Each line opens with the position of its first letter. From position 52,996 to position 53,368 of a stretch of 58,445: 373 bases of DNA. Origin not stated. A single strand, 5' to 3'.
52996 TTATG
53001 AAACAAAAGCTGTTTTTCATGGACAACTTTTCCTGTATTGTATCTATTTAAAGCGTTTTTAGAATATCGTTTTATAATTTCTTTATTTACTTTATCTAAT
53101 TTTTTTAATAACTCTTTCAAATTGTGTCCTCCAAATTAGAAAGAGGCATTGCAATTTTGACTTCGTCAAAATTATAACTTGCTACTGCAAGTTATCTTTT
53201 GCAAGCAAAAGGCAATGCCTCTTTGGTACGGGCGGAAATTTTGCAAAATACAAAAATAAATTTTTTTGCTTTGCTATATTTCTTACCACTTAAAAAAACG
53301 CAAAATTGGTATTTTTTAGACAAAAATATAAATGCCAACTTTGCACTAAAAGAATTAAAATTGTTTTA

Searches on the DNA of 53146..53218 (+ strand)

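Call 96: build_rna_model(alignment_id=A2, structure=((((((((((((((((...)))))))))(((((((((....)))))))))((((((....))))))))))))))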
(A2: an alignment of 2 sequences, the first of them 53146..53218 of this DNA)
Model R1 built from alignment A2 (2 sequences, 73 columns); structure: as given.
model positions 73; base pairs 31; branch points 2; effective number of sequences 1.11; information 0.773 bits per position. Calibrated on 0.2 Mb of random sequence (short: E-values are rough).
structure used (alignment columns):
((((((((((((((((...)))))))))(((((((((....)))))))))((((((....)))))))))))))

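Call 97: search_with_rna_model(model_id=R1, sources=[window, L168, L009], filters=off, max_evalue=10, show_alignments=4)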
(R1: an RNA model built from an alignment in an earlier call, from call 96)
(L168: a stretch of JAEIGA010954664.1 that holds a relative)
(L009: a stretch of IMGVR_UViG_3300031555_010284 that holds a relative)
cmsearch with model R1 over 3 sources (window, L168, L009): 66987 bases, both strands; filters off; matches with E-value up to 10: 37.
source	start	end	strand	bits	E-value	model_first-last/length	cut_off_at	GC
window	53146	53218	+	103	1.8e-21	1-73/73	no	0.36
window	25906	25978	-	101.8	3.3e-21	1-73/73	no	0.37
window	53146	53218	-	49.5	3.5e-09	1-73/73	no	0.36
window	25906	25978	+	49.4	3.7e-09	1-73/73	no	0.37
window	3901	3984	-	32.8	2.4e-05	1-73/73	no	0.46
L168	115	198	-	30.6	7.6e-05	1-73/73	no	0.57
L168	114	199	+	26.6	0.00063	1-73/73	no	0.58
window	3903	3982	+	25.2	0.0013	1-73/73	no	0.44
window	24664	24732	-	18.8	0.038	1-73/73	no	0.25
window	30901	30955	-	16.2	0.15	1-73/73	no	0.29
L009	4537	4599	+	15.9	0.18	1-73/73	no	0.25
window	42732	42810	+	13.8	0.56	1-73/73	no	0.38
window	6331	6410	+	13.4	0.66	1-73/73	no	0.29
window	12898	12962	+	12.5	1.1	1-73/73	no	0.2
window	12310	12390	+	12.3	1.2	1-73/73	no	0.26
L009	4553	4656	-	10.5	3.1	1-73/73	no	0.22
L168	270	345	-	9.9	4.3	1-73/73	no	0.58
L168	454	475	-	9.3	5.9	1-73/73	no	0.64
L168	454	475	+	9.3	5.9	1-73/73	no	0.64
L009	1958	2030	-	9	6.8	1-73/73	no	0.22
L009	4330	4408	-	8.8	7.7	1-73/73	no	0.44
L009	4412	4490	-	8.8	7.7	1-73/73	no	0.44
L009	1980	2001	+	8.5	8.8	29-50/73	no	0.18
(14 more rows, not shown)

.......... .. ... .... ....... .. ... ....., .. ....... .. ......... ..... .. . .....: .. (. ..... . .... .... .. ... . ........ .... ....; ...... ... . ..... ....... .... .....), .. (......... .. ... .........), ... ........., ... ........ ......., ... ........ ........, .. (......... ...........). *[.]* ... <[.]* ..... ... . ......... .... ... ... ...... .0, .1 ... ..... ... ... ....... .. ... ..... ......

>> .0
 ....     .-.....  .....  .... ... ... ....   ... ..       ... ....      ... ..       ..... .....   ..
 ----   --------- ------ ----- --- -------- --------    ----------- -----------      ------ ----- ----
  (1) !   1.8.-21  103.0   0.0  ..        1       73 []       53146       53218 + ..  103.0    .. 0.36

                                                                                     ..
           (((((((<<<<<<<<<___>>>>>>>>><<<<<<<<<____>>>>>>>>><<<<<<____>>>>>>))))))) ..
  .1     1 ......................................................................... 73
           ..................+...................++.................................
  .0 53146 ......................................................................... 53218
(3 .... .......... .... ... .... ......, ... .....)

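Call 98: search_with_rna_model(model_id=R1, sources=[L121, L141, L143, L125, L140], filters=off, max_evalue=10, show_alignments=4)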
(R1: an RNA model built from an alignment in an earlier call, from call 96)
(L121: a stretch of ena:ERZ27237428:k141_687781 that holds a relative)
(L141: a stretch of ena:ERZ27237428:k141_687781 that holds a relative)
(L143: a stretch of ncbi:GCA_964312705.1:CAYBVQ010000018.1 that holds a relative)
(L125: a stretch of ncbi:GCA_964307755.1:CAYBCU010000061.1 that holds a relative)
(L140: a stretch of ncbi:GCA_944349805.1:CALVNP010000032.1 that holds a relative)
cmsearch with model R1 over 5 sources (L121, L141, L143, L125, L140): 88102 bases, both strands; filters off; matches with E-value up to 10: 24.
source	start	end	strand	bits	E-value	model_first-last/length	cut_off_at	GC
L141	13004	13081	+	41.9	2.6e-07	1-73/73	no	0.49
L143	13168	13244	+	31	8.1e-05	1-73/73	no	0.56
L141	13002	13083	-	20.1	0.025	1-73/73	no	0.49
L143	13168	13244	-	19.9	0.029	1-73/73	no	0.56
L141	1645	1717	-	19.2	0.042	1-73/73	no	0.29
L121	15080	15121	+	16.4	0.18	1-73/73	no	0.79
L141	13159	13239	-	14.5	0.49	1-73/73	no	0.52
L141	3883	3949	-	11.9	2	1-73/73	no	0.36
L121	15025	15121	-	10.8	3.5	1-73/73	no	0.67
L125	14767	14833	-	10.4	4.4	1-73/73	no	0.28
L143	20902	20959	+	10.3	4.5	1-73/73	no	0.6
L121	9593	9663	+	10.1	5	1-73/73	no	0.39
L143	17751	17817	-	10.1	5.2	1-73/73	no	0.3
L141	19096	19127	+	9.9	5.5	1-73/73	no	0.38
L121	11610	11690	-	9.9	5.6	1-73/73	no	0.38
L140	5085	5129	-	9.8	6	1-73/73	no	0.29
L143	1399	1466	-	9.6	6.6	1-73/73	no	0.44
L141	14474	14512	+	9.6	6.8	1-73/73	no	0.36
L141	1768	1829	+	9.5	7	1-73/73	no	0.21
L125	10521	10610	-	9.3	7.7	1-73/73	no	0.34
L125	6460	6522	-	9.1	8.5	1-73/73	no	0.44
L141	17289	17321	+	9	9.1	1-73/73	no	0.36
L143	5208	5275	-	9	9.3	1-73/73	no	0.38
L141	1656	1720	+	8.9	9.6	1-73/73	no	0.29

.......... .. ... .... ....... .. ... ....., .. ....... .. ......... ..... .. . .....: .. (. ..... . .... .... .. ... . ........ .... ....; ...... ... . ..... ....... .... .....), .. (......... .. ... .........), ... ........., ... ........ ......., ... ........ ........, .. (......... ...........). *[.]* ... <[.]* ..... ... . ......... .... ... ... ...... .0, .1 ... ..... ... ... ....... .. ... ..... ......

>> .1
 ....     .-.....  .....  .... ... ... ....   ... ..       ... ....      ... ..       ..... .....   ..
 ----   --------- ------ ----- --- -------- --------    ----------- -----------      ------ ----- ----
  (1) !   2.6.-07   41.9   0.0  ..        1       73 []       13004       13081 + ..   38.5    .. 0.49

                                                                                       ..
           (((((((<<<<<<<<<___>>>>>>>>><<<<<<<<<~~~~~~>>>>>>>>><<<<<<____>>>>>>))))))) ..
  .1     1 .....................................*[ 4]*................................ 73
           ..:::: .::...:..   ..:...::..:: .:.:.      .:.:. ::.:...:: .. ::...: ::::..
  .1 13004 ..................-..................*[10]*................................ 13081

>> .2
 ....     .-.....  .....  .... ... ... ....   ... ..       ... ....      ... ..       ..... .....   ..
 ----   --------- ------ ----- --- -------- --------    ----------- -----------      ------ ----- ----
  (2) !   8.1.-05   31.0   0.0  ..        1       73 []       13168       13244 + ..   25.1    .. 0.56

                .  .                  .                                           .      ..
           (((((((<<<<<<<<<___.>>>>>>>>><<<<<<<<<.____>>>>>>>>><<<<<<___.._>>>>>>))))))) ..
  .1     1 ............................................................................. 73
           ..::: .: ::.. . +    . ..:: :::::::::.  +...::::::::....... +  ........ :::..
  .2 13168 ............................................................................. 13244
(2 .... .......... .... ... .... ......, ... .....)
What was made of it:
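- Model R1, built from E3 and E4, finds E1, L141, L143 and L168 (calls 97, 98).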

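Call 107: search_with_rna_model(model_id=R1, sources=[L126, L127, L128, L129, L130, L131, L132, L133, L134, L135, L136, L137, L138, L139, L142, L144, L145, L146, L147, L148, L149, L150, L151, L152, L153, L154, L155, L156, L157, L158, L159, L160, L161, L162, L163, L164, L165, L166, L167, L169, L170, L171, L111, L113], filters=default, max_evalue=0.05)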
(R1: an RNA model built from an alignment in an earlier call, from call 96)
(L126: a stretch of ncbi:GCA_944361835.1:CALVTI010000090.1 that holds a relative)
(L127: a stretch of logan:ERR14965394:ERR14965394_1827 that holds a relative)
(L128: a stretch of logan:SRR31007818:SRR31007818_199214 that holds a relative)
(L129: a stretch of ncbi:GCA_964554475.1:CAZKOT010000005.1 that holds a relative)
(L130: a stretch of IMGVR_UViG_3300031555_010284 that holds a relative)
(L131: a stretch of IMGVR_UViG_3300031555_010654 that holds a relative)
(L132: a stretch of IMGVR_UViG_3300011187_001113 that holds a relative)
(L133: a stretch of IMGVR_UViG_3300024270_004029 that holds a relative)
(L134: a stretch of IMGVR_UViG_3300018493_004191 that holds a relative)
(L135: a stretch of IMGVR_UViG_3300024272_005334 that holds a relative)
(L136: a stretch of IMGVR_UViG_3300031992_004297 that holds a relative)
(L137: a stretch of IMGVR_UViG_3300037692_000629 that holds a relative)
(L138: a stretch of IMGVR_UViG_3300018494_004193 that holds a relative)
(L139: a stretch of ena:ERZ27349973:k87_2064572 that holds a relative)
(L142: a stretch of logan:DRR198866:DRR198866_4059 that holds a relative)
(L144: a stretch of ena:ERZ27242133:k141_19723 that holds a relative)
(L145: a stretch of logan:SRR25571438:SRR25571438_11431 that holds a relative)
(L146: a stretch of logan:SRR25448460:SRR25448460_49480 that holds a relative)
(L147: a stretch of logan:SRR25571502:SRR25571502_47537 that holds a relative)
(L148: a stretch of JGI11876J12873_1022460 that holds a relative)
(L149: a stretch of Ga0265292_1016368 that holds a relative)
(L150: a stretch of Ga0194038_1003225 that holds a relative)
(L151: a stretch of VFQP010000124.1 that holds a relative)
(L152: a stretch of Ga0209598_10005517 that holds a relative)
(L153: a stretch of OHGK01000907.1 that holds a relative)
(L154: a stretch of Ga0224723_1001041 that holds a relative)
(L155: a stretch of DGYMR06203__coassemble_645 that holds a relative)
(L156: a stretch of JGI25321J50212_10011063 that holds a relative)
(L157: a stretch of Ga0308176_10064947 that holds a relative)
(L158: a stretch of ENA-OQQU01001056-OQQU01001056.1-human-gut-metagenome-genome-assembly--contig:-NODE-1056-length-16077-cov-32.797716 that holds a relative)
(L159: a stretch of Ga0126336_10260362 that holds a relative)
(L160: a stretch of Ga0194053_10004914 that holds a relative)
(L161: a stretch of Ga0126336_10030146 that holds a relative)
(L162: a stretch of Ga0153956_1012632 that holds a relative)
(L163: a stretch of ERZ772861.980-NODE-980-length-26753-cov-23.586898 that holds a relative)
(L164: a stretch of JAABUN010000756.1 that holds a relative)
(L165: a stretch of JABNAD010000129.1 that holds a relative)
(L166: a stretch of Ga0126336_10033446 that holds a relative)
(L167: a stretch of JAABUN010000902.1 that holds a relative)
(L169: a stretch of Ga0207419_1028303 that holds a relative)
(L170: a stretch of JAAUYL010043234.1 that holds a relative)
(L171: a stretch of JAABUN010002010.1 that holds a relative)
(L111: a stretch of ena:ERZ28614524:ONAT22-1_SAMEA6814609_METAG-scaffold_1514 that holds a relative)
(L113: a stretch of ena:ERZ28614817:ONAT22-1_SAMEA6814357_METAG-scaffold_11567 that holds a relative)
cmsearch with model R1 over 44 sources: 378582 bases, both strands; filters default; matches with E-value up to 0.05: 0.
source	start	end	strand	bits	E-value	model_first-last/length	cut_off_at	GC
